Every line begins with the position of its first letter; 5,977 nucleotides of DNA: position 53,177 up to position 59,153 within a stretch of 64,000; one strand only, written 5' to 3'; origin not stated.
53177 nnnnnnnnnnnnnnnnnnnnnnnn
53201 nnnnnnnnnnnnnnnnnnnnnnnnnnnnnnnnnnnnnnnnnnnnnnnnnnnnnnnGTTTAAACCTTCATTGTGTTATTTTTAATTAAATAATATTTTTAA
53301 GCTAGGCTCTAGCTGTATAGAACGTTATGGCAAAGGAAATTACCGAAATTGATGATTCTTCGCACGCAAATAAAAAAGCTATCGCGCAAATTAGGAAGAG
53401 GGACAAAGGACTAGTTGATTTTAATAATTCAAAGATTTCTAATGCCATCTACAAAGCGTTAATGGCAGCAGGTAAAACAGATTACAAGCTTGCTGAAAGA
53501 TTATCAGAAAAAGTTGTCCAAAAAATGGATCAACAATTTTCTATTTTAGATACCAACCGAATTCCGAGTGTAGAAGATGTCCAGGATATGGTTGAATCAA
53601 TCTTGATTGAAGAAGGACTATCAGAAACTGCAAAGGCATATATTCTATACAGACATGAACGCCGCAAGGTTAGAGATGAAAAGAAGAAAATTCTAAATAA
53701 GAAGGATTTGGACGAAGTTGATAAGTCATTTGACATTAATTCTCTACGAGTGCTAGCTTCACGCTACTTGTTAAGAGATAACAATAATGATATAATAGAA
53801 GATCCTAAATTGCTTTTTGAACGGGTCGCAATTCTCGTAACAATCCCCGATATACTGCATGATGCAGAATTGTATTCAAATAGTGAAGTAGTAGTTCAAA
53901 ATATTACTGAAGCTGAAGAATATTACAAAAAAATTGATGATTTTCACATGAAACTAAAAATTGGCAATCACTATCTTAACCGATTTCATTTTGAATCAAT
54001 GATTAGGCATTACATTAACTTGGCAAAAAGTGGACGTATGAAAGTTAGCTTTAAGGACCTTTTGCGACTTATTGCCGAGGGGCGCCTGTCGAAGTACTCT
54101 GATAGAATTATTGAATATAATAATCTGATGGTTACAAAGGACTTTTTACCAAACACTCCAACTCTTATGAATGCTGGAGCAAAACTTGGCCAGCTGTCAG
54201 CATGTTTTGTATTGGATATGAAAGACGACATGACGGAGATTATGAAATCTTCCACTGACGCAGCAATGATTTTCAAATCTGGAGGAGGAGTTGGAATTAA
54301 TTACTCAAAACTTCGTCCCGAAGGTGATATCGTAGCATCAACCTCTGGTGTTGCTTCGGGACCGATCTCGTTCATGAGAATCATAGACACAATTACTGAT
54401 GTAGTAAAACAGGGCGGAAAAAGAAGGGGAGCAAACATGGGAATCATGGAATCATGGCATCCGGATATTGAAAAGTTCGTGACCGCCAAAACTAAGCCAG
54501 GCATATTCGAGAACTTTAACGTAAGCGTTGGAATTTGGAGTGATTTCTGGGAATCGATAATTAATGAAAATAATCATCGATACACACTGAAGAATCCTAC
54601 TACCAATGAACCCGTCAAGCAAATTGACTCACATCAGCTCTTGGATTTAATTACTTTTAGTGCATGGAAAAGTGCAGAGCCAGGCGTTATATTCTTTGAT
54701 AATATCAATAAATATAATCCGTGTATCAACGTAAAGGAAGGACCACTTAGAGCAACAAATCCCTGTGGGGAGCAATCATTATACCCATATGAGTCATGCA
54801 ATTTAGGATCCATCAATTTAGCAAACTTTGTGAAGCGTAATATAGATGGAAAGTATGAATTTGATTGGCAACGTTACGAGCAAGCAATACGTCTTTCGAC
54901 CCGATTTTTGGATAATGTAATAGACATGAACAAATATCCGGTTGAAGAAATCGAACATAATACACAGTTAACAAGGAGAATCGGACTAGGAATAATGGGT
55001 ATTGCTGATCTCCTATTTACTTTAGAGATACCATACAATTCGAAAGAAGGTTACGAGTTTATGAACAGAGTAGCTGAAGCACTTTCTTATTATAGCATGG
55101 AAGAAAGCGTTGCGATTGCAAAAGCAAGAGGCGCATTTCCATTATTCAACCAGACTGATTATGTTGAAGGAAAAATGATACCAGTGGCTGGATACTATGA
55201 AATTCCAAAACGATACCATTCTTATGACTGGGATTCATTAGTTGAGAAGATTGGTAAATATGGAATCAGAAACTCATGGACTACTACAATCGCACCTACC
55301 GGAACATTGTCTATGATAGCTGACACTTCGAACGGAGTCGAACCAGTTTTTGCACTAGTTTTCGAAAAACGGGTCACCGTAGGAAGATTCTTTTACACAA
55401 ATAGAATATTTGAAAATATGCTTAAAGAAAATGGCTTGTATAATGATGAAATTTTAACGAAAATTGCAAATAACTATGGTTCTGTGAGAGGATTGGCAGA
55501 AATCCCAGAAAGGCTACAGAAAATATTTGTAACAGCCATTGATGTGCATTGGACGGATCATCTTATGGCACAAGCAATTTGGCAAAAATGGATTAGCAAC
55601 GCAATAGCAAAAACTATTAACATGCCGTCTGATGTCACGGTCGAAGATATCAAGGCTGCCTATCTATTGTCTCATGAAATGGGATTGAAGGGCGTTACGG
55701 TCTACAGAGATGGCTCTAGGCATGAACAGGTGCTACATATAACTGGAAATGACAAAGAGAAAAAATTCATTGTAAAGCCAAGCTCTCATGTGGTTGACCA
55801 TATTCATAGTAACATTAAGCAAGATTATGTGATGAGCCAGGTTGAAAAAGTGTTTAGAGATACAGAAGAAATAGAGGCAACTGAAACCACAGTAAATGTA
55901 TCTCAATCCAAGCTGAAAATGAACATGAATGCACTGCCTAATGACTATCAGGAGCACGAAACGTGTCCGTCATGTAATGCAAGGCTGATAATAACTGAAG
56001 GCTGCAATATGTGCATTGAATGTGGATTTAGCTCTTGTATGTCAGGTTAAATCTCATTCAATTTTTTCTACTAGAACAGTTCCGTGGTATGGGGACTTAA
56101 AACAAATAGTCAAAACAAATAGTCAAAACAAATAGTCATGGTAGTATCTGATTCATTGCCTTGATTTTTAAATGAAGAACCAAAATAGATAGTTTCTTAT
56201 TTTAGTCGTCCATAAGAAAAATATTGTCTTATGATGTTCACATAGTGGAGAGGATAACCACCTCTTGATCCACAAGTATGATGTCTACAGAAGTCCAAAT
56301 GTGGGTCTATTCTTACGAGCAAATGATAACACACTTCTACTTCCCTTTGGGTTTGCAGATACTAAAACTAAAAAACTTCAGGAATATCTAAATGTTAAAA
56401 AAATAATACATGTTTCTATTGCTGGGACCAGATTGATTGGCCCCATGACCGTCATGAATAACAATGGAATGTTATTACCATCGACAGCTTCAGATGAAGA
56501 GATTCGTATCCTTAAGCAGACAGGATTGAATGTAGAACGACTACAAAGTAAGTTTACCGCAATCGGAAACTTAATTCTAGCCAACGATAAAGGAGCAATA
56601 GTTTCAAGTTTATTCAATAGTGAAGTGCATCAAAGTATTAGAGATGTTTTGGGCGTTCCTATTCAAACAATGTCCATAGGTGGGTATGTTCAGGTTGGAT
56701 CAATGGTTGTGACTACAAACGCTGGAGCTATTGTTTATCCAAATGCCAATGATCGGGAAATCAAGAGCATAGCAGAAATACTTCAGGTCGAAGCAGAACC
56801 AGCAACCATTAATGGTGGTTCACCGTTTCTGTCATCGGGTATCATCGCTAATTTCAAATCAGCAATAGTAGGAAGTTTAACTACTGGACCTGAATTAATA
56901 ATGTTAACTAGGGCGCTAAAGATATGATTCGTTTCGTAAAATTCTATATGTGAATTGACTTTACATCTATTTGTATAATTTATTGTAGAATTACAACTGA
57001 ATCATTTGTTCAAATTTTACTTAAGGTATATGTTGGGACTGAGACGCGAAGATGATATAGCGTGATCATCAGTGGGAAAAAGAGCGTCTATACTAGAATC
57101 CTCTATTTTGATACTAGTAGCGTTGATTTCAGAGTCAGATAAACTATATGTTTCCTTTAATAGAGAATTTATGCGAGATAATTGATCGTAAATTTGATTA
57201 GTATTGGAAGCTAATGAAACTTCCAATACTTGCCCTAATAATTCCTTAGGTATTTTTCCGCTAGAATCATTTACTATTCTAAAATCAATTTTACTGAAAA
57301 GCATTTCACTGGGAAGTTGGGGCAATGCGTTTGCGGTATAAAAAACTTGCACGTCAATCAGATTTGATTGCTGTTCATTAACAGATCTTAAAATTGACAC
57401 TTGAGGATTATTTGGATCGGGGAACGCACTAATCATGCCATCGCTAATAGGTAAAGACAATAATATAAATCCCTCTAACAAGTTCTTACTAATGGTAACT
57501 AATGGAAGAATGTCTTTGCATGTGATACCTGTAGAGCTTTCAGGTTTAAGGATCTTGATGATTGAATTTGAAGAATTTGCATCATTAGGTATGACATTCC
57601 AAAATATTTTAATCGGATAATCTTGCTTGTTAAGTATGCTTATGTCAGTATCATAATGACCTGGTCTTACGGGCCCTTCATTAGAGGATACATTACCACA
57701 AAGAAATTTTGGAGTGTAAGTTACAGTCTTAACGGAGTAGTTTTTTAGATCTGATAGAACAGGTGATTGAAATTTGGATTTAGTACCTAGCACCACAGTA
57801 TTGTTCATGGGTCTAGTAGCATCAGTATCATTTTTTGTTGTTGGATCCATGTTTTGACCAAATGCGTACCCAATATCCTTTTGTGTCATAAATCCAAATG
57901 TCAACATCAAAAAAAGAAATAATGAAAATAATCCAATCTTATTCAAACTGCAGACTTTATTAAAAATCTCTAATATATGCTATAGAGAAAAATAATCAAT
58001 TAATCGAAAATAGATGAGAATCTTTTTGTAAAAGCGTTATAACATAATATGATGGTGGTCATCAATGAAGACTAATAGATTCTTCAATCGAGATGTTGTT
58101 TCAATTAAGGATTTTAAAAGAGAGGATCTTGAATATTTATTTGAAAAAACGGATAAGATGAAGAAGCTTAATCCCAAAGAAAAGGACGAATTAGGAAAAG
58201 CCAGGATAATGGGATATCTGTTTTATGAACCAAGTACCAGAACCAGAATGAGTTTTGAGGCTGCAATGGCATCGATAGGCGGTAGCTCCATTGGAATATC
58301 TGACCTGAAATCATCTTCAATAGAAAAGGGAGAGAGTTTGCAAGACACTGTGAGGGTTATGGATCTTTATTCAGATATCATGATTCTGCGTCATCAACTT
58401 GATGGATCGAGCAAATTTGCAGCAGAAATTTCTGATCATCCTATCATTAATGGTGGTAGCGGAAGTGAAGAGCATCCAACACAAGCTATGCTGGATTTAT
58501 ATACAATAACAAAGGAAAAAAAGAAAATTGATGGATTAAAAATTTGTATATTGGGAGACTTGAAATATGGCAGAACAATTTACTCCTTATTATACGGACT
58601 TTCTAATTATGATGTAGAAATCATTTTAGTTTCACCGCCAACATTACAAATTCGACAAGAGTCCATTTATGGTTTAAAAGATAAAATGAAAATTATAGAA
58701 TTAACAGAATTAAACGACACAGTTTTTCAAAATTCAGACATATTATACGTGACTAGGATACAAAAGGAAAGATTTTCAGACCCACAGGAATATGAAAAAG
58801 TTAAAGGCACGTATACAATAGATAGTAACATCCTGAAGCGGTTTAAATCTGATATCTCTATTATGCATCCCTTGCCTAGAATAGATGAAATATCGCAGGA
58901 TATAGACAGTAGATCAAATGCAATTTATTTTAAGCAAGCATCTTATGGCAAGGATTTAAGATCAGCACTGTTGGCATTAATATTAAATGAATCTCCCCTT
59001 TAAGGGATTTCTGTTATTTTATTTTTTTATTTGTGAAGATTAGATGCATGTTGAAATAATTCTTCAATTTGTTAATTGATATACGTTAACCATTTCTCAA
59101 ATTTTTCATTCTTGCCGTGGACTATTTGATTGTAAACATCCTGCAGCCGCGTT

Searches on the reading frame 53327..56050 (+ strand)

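Call 74: search_protein_families(library=pfam, proteins=[window:53327-56050:+], max_evalue=0.00001)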
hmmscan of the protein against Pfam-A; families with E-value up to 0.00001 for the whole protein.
window:53327-56050:+ (907 aa): 3 families
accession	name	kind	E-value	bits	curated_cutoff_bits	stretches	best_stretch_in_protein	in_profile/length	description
PF02867.20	Ribonuc_red_lgC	-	1e-150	503.3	23.9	1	291-793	1-523/523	Ribonucleotide reductase, barrel domain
PF03477.21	ATP-cone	-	8.2e-19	68.4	25.8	1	21-113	2-87/88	ATP cone domain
PF00317.26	Ribonuc_red_lgN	-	7.5e-18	64.8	28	2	134-203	2-57/77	Ribonucleotide reductase, all-alpha domain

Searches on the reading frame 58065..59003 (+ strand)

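Call 74: search_protein_families(library=pfam, proteins=[window:58065-59003:+], max_evalue=0.00001)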
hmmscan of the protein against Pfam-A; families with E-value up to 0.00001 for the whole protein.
window:58065-59003:+ (312 aa): 2 families
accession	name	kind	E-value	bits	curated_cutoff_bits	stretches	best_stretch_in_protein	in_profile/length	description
PF02729.26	OTCace_N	-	4.3e-43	147.4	29.9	1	9-149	1-147/148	Aspartate/ornithine carbamoyltransferase, carbamoyl-P binding domain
PF00185.30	OTCace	-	8.4e-28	97.8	29.4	1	156-305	1-156/157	Aspartate/ornithine carbamoyltransferase, Asp/Orn binding domain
